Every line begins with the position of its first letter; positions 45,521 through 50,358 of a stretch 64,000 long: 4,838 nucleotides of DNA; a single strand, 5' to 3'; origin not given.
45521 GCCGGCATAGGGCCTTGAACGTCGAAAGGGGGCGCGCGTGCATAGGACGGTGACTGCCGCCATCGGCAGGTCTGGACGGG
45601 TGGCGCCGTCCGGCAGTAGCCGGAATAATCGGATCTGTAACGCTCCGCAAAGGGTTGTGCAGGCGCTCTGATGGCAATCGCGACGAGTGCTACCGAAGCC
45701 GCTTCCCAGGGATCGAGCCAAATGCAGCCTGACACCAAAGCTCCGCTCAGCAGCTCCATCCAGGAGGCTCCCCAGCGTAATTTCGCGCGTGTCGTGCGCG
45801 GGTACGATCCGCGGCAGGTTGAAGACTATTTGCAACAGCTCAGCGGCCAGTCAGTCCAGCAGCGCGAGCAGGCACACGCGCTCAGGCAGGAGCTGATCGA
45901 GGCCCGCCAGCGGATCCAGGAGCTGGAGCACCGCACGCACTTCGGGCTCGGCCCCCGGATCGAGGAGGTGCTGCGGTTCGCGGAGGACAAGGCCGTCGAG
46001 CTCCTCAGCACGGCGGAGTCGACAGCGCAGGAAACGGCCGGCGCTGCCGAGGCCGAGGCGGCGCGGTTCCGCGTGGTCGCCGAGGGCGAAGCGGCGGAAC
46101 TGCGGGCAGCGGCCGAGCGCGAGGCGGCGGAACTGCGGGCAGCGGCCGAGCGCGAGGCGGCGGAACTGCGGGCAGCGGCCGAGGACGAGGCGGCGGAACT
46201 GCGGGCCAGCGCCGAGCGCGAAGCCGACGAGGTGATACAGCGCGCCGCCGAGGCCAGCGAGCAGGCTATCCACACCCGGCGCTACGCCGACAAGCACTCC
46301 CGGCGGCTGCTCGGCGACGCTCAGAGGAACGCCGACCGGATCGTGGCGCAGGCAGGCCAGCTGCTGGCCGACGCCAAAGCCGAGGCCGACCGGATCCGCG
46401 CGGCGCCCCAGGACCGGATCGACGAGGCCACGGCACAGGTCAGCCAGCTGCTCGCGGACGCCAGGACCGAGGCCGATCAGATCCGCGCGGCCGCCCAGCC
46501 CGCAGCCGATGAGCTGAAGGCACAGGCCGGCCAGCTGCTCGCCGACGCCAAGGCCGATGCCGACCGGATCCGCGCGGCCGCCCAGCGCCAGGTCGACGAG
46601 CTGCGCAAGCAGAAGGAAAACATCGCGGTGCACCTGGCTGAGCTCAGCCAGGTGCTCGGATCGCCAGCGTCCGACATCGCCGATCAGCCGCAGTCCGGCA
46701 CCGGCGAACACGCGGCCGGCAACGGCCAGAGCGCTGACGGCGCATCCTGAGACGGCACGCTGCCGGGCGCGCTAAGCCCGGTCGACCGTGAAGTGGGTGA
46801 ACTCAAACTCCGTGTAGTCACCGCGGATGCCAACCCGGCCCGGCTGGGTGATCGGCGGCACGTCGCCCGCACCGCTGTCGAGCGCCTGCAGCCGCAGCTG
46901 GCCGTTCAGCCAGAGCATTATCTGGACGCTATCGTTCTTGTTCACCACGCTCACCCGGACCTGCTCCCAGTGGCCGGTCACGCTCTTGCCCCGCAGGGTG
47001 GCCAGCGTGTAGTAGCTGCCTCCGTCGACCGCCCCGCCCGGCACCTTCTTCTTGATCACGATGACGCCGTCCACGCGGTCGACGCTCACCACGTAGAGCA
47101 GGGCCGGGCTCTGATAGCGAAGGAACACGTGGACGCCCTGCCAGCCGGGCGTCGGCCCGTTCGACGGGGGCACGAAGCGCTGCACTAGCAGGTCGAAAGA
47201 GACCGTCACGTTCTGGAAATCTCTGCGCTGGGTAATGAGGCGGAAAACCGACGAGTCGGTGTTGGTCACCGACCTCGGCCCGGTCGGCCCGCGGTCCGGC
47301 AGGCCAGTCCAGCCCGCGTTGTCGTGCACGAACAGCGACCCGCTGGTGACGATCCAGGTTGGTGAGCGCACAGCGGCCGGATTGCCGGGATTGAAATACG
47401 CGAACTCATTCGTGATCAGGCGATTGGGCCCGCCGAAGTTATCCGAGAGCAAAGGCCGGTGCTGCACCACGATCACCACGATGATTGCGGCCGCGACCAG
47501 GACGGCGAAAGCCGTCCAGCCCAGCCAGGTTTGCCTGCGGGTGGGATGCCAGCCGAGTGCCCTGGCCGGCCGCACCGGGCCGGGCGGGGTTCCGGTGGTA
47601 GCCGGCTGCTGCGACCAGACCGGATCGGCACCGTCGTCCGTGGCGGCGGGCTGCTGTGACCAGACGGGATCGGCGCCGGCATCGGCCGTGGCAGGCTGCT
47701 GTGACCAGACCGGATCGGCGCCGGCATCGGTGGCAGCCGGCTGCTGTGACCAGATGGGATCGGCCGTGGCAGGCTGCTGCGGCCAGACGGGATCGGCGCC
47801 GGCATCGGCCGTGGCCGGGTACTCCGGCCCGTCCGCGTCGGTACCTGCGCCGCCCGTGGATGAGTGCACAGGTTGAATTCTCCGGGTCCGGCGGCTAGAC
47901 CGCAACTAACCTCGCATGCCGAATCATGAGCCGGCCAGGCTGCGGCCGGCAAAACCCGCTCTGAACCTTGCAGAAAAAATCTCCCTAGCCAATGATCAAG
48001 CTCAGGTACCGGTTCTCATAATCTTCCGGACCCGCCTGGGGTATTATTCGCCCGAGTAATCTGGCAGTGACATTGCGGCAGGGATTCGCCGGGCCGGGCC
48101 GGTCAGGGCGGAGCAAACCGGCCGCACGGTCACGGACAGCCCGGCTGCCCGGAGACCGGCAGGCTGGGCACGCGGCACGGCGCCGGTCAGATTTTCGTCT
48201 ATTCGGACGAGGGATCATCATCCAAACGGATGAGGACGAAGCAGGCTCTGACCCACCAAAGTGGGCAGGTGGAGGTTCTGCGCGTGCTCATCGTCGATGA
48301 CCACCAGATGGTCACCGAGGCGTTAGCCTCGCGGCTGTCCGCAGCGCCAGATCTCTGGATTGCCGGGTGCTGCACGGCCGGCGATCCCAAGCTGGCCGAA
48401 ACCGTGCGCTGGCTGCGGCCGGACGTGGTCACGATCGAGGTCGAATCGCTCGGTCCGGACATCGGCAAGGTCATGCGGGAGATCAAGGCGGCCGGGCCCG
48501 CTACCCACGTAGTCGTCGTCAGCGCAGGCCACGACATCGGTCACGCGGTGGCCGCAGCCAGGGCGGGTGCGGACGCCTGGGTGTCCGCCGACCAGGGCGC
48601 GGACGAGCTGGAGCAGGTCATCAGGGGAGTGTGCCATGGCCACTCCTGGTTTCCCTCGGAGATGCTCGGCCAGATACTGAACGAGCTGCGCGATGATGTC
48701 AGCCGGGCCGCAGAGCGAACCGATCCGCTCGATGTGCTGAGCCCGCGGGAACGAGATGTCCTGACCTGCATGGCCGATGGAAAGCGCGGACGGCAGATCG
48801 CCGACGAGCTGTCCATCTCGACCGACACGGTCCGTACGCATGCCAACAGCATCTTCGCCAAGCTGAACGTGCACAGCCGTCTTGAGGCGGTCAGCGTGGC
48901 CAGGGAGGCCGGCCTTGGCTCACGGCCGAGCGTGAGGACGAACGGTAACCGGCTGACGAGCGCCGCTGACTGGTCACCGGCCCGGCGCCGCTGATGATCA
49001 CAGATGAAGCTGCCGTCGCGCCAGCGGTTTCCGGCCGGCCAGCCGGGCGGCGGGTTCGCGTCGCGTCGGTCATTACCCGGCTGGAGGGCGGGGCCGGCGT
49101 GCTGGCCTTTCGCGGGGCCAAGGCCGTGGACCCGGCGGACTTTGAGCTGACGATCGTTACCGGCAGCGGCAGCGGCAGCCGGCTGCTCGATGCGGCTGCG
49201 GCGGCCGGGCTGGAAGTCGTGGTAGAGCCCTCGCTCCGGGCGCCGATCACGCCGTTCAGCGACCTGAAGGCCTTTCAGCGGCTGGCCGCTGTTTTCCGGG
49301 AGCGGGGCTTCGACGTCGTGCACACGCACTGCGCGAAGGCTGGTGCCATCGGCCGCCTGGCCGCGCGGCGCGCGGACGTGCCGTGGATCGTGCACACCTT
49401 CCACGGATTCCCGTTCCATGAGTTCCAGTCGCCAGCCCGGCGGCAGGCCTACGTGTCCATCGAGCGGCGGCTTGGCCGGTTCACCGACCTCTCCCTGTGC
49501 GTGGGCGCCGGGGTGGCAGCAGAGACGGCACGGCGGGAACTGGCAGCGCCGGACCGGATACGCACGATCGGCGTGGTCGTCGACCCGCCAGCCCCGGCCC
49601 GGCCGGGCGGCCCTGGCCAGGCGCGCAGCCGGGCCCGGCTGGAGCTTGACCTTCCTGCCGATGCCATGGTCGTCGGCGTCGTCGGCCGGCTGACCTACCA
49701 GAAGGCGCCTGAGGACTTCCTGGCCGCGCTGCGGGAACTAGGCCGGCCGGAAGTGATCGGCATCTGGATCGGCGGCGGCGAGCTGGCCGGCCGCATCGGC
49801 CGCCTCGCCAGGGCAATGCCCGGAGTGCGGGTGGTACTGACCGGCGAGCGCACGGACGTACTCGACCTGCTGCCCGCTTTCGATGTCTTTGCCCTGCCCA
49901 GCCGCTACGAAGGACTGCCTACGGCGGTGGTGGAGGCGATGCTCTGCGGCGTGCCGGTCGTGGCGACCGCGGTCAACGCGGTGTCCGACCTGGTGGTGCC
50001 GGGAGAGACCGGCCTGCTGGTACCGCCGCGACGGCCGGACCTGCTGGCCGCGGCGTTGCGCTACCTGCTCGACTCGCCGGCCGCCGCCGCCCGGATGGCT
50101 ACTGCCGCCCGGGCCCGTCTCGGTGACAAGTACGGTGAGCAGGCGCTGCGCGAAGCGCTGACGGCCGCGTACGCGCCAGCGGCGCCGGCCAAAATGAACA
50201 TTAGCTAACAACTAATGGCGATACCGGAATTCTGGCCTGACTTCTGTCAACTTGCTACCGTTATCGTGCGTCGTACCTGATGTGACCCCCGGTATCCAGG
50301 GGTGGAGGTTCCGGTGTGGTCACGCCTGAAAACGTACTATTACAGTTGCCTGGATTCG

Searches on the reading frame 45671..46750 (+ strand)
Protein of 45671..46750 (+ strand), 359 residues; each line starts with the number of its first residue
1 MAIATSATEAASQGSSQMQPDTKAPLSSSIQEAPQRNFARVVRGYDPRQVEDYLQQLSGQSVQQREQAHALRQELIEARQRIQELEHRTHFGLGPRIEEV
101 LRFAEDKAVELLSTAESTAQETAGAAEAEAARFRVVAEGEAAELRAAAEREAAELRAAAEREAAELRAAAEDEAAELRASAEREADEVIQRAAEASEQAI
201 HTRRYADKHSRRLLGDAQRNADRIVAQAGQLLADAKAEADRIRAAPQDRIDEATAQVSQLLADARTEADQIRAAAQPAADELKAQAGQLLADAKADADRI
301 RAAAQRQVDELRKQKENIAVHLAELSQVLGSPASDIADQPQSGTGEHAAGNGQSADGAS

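Call 7: search_protein_families(library=pfam, proteins=[window:45671-46750:+], max_evalue=0.01)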
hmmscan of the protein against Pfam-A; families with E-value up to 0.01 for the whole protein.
window:45671-46750:+ (359 aa): 2 families
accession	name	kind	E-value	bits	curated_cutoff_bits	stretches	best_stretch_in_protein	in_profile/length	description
PF05103.18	DivIVA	-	1.2e-08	35.4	28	1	34-148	7-116/131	DivIVA protein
PF01442.23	Apolipoprotein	-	0.00074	19.7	90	0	98-297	3-185/190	Apolipoprotein A1/A4/E domain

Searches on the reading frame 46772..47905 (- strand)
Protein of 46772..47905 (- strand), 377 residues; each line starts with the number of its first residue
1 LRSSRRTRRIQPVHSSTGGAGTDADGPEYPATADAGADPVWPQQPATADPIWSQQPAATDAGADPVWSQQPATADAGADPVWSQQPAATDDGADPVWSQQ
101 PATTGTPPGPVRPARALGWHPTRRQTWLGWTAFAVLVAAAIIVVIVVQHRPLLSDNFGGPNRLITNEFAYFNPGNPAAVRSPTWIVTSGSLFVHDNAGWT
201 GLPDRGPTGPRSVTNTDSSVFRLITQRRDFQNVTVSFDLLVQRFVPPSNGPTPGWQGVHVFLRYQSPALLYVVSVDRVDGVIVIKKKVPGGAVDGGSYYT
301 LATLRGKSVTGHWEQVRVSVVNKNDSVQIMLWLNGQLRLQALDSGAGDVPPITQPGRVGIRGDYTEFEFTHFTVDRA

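Call 7: search_protein_families(library=pfam, proteins=[window:46772-47905:-], max_evalue=0.01)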
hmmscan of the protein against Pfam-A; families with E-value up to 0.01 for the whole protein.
window:46772-47905:- (377 aa): 0 families

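Call 58: search_solved_structures(query=window:46772-47905:-, max_evalue=1)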
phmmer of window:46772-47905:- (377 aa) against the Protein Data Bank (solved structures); distinct sequences matched with E-value up to 1: 0.

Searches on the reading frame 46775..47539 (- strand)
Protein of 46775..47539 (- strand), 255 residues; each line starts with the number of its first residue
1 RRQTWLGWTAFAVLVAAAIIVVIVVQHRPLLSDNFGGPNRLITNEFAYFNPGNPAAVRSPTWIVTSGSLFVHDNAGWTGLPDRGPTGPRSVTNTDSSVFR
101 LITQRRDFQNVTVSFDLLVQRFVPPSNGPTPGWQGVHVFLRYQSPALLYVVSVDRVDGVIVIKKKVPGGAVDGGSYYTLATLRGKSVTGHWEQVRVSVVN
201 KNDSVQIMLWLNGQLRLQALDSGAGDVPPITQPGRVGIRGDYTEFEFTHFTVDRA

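Call 59: find_homologous_proteins(query=window:46775-47539:-, max_evalue=0.00001)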
Query window:46775-47539:- (255 aa): 705 proteins with E <= 0.00001 among 1353 candidates; the best 120 are listed.
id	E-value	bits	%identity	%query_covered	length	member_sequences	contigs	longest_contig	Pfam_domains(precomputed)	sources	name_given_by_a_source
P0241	2.3e-165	567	98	100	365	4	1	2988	-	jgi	jgi:hypothetical protein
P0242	1.7e-138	479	83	99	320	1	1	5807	-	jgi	jgi:hypothetical protein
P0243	5.8e-127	441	78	98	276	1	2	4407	-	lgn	-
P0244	1.7e-125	436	80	91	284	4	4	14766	-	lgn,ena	-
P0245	1.1e-124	434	75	100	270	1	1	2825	-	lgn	-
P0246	7.3e-124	431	79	91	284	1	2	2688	-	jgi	jgi:hypothetical protein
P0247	1.1e-121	424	75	99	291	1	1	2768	-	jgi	jgi:hypothetical protein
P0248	6.5e-121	421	75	93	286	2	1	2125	-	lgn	-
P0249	3.5e-119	416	74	96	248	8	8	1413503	-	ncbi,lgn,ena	-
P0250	6.0e-119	415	76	92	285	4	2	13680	-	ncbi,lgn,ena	-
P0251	9.7e-119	414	71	100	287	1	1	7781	-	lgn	-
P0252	8.8e-117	408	73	96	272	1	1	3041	-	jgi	jgi:hypothetical protein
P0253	5.8e-116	405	75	89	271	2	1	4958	-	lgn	-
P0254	1.2e-114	401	71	93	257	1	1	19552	-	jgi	jgi:hypothetical protein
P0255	6.8e-113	395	69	100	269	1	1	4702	-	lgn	-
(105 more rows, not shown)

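Call 65: predict_structure(alignment_id=A3)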
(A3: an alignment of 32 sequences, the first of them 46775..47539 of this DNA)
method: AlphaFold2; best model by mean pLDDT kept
length: 255 residues; sequences in the alignment: 32
mean_pLDDT: 92.5   pTM: 0.87
mean pLDDT of the five models: 92.5, 90.3, 87.7, 84.9, 74.5
residues with pLDDT >= 90: 198; 70-90: 51; 50-70: 6; < 50: 0
segments of 3 or more residues with pLDDT < 50: none
pLDDT, mean of each block of 10 residues (from residue 1): 76 92 86 90 93 94 94 91 78 79 98 98 87 95 98 96 95 93 95 98 98 98 96 98 96 97
secondary structure, 60 per line:
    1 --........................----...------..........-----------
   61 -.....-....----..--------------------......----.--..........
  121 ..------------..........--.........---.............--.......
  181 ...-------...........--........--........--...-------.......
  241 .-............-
elements in order: H3-26 E31-33 E40-44 H45-49 E62-66 E68-71 E98-103 E111-122 E135-144 E147-155 E159-171 E174-183 E191-201 E204-211 E214-221 E234-241 E243-254

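Call 68: fold_search(model_id=the predicted structure, library=pdb)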
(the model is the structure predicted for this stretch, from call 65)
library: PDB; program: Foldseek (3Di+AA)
matches with E <= 10: 1662; with E <= 0.001: 339
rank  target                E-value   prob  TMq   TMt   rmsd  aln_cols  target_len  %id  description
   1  4b1m_C                8.2e-09  1.00  0.49  0.74   3.8       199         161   12  CARBOHYDRATE BINDING MODULE CBM66 FROM BACILLUS SUBTILIS (released 2012-12-12)
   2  4b1m_B                1.6e-08  1.00  0.52  0.78   3.6       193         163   12  CARBOHYDRATE BINDING MODULE CBM66 FROM BACILLUS SUBTILIS (released 2012-12-12)
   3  4azz_A                2.9e-08  1.00  0.52  0.78   3.5       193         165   12  Carbohydrate binding module CBM66 from Bacillus subtilis (released 2012-07-25)
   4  4b1l                  9.5e-08  1.00  0.53  0.80   3.0       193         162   12  CARBOHYDRATE BINDING MODULE CBM66 FROM BACILLUS SUBTILIS (released 2012-12-12)
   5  6d3u_A                1.1e-07  1.00  0.36  0.36   8.2       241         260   10  Complex structure of Ulvan lyase from Nonlaben Ulvanivorans- NLR48 (released 2018-06-06)
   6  6d2c_A                1.1e-07  1.00  0.36  0.35  10.1       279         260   11  Structure of Ulvan lyase from Nonlaben Ulvanivorans- NLR48 (released 2018-06-06)
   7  2gnm_B                1.2e-07  1.00  0.41  0.43   7.7       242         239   13  P. angolensis lectin (PAL) treated with EDTA for 39 hours (released 2006-07-25)
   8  2gnb_B                2.6e-07  1.00  0.45  0.50   6.1       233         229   14  EDTA-treated (2 weeks) P. angolensis lectin (released 2006-07-25)
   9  2gn3_A                2.6e-07  1.00  0.41  0.45   8.0       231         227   13  Metal-free (apo-PAL) in complex with alpha-D-Met-Man (released 2006-07-25)
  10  2gme_A                3.0e-07  1.00  0.41  0.46   8.0       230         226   13  Metal-free (apo) P. angolensis seed lectin (released 2006-07-25)
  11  3zvx_B                3.4e-07  1.00  0.41  0.42   7.7       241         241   13  STRUCTURE OF THE LECTIN FROM PLATYPODIUM ELEGANS IN COMPLEX WITH A TRIMANNOSIDE (released 2012-01-11)
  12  1q8q_A                3.5e-07  1.00  0.42  0.44   7.3       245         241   13  Pterocarpus angolensis lectin (PAL) in complex with the dimannoside Man(alpha1-4)Man (released 2004-02-10)
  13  3zr5_A                3.7e-07  1.00  0.55  0.24   5.4       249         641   13  STRUCTURE OF GALACTOCEREBROSIDASE FROM MOUSE (released 2011-09-28)
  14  1oq1_A                5.4e-07  1.00  0.53  0.60   3.8       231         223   11  Crystal Structure of Protein of Unknown Function with Galectin-like Fold from Bacillus subtilis (released 2003-09-23)
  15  4xxp                  5.4e-07  1.00  0.46  0.55   5.9       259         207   12  Crystal Structure of an Uncharacterized Protein (Rv0315 ortholog) from Mycobacterium paratuberculosis (released 2015-02-11)
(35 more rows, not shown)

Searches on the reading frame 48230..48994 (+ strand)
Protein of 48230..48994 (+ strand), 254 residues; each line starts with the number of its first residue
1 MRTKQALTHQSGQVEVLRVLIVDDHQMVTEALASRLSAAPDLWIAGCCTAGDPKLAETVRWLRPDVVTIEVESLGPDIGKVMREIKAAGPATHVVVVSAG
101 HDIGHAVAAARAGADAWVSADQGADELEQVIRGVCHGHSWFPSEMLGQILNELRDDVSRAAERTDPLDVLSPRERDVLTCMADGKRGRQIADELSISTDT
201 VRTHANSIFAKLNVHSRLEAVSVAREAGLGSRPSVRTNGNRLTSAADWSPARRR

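Call 7: search_protein_families(library=pfam, proteins=[window:48230-48994:+], max_evalue=0.01)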
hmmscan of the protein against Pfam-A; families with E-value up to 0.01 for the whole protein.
window:48230-48994:+ (254 aa): 4 families
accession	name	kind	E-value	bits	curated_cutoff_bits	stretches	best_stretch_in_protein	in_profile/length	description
PF00196.25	GerE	-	3.5e-20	71.8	23.5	1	168-224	1-57/57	Bacterial regulatory proteins, luxR family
PF00072.30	Response_reg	-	2.3e-08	34.6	30.2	1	19-131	1-110/111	Response regulator receiver domain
PF04545.22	Sigma70_r4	-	0.00013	21.9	24.1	1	167-212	2-48/50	Sigma-70, region 4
PF08281.18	Sigma70_r4_2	-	0.00027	21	25.7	1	167-205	8-47/54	Sigma-70, region 4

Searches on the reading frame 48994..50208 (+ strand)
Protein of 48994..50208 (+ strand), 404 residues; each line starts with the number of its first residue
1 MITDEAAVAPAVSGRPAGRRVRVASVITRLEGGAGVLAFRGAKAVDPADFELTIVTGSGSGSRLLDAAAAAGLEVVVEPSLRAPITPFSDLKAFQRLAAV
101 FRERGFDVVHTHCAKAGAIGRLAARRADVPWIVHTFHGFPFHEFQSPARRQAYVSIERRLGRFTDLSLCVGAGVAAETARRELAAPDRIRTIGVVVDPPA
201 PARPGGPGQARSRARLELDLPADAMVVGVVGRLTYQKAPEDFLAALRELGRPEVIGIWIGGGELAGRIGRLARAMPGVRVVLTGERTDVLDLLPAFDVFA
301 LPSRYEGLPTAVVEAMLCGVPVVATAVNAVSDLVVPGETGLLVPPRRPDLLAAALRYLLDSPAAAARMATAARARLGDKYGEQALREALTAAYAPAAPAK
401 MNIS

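Call 7: search_protein_families(library=pfam, proteins=[window:48994-50208:+], max_evalue=0.01)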
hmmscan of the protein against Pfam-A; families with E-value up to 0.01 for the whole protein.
window:48994-50208:+ (404 aa): 7 families
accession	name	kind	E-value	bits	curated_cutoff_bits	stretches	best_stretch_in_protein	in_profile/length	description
PF00534.26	Glycos_transf_1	-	5.8e-29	101.3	26.4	1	218-374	9-171/172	Glycosyl transferases group 1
PF13692.12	Glyco_trans_1_4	-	6.8e-29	101.4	27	1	226-360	3-141/142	Glycosyl transferases group 1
PF13579.12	Glyco_trans_4_4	-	5e-18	66.4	29.7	1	32-193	1-156/158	Glycosyl transferase 4-like domain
PF13439.12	Glyco_transf_4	-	9.4e-18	65.2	28.5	1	32-197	2-167/170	Glycosyltransferase Family 4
PF13477.12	Glyco_trans_4_2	-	5.2e-10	40.1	23.4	1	46-152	21-121/139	Glycosyl transferase 4-like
PF13524.12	Glyco_trans_1_2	-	2.1e-08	34.7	25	1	275-377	12-130/144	Glycosyl transferase-like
PF20706.3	GT4-conflict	-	1.9e-05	24.3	26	1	145-381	128-377/385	Family 4 Glycosyltransferase in conflict systems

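Call 70: search_protein_families(library=ncbifam, proteins=[window:48994-50208:+], max_evalue=0.00001)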
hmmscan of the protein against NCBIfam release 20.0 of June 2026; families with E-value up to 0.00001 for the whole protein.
window:48994-50208:+ (404 aa): 21 families
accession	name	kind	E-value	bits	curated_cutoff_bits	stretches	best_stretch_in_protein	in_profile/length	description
TIGR03088.1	stp2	hypoth_equivalog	4.7e-34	118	409.05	1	89-393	65-370/374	TIGR03088 family PEP-CTERM/XrtA system glycosyltransferase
NF041876.1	EPS_EpsE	equivalog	2.5e-27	96.1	400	1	227-383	217-383/389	exopolysaccharide biosynthesis GT4 family glycosyltransferase EpsE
TIGR03449.1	mycothiol_MshA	equivalog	1.3e-25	90.2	462.5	1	93-396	90-403/406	D-inositol-3-phosphate glycosyltransferase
NF047684.1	TeichurnBiosyTuaC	equivalog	1.8e-25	89.7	550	1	106-393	109-386/391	teichuronic acid biosynthesis protein TuaC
NF011726.0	PRK15179.1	equivalog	6.7e-23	80.9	733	1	94-378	389-676/694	Vi polysaccharide biosynthesis protein TviE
TIGR02149.1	glgA_Coryne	subfamily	3.2e-18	66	302.4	1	103-386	81-380/391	glycogen synthase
TIGR03999.1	thiol_BshA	equivalog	7.6e-17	61.3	273.7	1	31-393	11-370/375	N-acetyl-alpha-D-glucosaminyl L-malate synthase BshA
TIGR04047.1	MSMEG_0565_glyc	hypoth_equivalog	7.9e-16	58.1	259.85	1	95-380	77-358/373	MSMEG_0565 family glycosyltransferase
NF053787.1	GlcN_PG_synth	equivalog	8e-12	44.7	480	1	207-394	180-357/361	N-acetylglucosaminyl phosphatidylglycerol synthase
NF050056.1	ProtGlycPglH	equivalog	1.5e-09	37.4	600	1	227-378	182-336/354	GalNAc-alpha-(1->4)-GalNAc-alpha-(1->3)-diNAcBac-PP-undecaprenol alpha-1,4-N-acetyl-D-galactosaminyltransferase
TIGR04063.1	stp3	hypoth_equivalog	4.1e-09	35.8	442.05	1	94-374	81-373/397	TIGR04063 family PEP-CTERM/XrtA system glycosyltransferase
NF012034.0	PRK15490.1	equivalog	9e-09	34.3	813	1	228-356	402-533/578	Vi polysaccharide biosynthesis glycosyltransferase TviE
NF038229.1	Glyco4_Geo_Pelo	equivalog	1.1e-08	34.4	400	1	103-389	53-329/338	GPMC system family 4 glycosyltransferase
NF038295.1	EPS_HpsP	equivalog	2.6e-08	33.3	550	1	290-393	282-384/388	hormogonium polysaccharide biosynthesis glycosyltransferase HpsP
TIGR04005.1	wcaL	equivalog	7.1e-08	31.7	537.6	1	289-390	292-400/406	colanic acid biosynthesis glycosyltransferase WcaL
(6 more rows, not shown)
